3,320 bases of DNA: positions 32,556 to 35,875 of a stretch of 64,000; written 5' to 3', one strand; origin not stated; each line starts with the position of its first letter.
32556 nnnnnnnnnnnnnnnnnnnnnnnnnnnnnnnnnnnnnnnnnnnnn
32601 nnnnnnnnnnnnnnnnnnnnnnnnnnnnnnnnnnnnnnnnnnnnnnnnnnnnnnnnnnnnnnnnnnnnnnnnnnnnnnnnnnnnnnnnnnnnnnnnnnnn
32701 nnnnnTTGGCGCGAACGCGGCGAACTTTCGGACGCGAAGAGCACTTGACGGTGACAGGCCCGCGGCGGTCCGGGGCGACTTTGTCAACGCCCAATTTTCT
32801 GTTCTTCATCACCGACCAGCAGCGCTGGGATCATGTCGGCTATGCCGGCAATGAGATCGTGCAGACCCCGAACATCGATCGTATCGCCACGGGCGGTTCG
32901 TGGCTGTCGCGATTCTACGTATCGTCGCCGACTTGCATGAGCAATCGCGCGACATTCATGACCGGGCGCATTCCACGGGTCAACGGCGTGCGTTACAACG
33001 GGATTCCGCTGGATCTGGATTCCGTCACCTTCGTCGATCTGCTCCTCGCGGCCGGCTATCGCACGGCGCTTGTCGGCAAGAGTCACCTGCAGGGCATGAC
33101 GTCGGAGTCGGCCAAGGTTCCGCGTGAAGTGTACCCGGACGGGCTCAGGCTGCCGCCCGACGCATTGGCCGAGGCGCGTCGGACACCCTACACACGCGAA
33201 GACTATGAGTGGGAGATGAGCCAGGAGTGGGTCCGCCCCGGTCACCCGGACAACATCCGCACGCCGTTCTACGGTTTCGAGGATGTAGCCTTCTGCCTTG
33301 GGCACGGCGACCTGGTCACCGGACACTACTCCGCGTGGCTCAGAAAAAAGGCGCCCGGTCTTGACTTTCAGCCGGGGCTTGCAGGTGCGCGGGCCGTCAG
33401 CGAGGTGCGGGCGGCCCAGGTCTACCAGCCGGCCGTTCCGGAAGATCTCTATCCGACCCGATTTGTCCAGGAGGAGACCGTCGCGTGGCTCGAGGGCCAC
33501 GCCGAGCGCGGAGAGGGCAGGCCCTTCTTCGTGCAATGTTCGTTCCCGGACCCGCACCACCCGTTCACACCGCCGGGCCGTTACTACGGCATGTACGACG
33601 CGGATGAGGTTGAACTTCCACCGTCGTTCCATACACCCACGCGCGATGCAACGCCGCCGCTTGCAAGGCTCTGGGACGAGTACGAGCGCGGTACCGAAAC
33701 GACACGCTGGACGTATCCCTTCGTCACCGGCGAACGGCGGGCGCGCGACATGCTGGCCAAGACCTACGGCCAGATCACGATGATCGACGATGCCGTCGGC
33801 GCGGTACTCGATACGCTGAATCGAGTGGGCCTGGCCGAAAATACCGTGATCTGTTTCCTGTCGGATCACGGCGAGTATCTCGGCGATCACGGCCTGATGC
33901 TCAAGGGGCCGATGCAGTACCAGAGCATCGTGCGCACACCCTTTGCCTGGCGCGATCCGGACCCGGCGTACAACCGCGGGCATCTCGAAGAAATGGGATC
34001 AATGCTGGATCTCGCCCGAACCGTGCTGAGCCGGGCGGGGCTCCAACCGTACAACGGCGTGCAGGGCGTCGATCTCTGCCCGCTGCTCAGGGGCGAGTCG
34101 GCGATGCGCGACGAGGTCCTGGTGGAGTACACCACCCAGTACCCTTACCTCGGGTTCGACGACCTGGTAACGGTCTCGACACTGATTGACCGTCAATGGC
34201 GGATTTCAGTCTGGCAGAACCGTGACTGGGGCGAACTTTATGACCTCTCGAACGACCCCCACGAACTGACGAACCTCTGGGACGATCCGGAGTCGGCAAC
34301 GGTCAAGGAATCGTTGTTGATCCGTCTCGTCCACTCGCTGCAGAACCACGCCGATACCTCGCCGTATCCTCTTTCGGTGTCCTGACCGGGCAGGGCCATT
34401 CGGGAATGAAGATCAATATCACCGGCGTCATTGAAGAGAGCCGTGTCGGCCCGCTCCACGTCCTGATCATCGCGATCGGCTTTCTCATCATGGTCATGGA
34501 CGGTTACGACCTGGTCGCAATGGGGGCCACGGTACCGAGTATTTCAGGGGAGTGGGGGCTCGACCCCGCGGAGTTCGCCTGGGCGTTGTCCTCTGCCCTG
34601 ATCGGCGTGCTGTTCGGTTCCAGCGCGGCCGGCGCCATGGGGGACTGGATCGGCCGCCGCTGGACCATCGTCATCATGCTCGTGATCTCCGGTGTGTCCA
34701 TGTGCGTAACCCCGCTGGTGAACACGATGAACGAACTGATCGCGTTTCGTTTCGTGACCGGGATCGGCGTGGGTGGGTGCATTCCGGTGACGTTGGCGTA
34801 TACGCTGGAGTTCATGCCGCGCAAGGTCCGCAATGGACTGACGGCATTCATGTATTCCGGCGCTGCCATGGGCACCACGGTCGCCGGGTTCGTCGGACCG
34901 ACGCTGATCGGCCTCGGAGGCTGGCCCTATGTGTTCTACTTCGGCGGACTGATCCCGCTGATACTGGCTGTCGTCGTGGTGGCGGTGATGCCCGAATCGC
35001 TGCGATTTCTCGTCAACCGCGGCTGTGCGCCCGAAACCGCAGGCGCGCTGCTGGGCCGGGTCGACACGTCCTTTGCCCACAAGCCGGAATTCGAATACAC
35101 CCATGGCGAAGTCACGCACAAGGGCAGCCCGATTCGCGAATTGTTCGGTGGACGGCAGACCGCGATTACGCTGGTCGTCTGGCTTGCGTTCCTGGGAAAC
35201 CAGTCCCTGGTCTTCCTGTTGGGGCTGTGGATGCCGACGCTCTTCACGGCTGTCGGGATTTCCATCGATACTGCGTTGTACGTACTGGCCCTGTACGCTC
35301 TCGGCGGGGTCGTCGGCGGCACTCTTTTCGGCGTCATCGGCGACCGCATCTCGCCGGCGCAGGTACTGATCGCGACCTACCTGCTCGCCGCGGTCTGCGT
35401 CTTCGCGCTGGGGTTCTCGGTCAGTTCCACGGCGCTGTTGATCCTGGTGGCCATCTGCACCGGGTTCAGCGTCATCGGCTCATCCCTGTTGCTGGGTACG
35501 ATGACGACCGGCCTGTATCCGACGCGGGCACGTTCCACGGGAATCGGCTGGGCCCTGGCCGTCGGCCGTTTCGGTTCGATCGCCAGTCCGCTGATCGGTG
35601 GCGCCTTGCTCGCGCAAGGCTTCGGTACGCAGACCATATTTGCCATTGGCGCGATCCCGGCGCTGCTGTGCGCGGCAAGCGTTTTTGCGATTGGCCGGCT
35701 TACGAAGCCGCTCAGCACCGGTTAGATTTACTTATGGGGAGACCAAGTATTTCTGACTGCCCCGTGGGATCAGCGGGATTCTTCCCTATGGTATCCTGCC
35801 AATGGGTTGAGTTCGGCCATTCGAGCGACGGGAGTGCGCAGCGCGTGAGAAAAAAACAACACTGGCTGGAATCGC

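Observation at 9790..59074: Recurring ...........-type palindrome in at least four promoter regions spread over 50 kb - candidate GntR/FadR regulon linking the ASST, P450, TBDR and hydrolase operons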

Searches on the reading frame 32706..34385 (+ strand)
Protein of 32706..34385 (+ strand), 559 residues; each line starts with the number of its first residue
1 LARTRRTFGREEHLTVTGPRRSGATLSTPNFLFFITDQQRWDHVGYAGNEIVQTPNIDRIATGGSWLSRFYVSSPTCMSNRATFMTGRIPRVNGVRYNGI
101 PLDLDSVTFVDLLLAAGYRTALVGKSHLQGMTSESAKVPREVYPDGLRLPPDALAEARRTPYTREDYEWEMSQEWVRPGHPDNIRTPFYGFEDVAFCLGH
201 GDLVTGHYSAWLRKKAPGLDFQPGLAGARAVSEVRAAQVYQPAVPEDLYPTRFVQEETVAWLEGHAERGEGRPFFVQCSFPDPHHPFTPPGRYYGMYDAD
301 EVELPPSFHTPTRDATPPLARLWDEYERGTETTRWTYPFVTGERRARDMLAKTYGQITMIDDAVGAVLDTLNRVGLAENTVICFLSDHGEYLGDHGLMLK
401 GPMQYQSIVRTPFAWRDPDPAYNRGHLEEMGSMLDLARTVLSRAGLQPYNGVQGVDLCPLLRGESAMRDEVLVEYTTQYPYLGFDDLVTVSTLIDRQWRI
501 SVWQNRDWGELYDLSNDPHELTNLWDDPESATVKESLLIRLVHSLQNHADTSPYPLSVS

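Call 8: search_protein_families(library=pfam, proteins=[window:32706-34385:+], max_evalue=0.00001)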
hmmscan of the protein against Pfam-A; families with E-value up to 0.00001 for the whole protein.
window:32706-34385:+ (559 aa): 3 families
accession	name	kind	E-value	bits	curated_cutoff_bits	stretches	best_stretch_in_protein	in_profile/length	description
PF00884.28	Sulfatase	-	4.7e-37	128.4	25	1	29-445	1-300/301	Sulfatase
PF16347.10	SGSH_C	-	2.3e-17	64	29.3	1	393-543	1-150/154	N-sulphoglucosamine sulphohydrolase, C-terminal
PF01663.27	Phosphodiest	-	1e-07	32.4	23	0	33-100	3-67/342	Type I phosphodiesterase / nucleotide pyrophosphatase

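Call 40: search_protein_families(library=ncbifam, proteins=[window:32706-34385:+], max_evalue=0.00001)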
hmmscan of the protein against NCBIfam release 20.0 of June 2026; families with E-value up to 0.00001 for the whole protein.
window:32706-34385:+ (559 aa): 4 families
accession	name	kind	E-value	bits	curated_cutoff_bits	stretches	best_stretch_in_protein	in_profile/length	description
NF010322.0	PRK13759.1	equivalog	2.3e-67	227.6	481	2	207-548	142-460/486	arylsulfatase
TIGR03417.1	chol_sulfatase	equivalog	5.3e-52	177.3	433.45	2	264-537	175-432/500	choline-sulfatase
NF045661.1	HdlasePehA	equivalog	1.2e-44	152.8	900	2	239-550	171-490/506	phosphoric/sulfuric ester hydrolase PehA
NF052527.1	Mn_arylsulf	exception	2.2e-34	119.2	850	2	244-549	173-456/479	manganese-dependent arylsulfatase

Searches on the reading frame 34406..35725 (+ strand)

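Call 8: search_protein_families(library=pfam, proteins=[window:34406-35725:+], max_evalue=0.00001)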
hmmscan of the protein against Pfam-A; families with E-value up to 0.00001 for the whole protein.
window:34406-35725:+ (439 aa): 2 families
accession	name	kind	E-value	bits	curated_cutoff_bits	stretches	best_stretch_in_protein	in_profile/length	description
PF07690.21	MFS_1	-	2e-42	145.8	33.4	2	26-277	2-226/347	Major Facilitator Superfamily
PF00083.30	Sugar_tr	-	7.7e-25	88.1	22.3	1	30-288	10-289/452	Sugar (and other) transporter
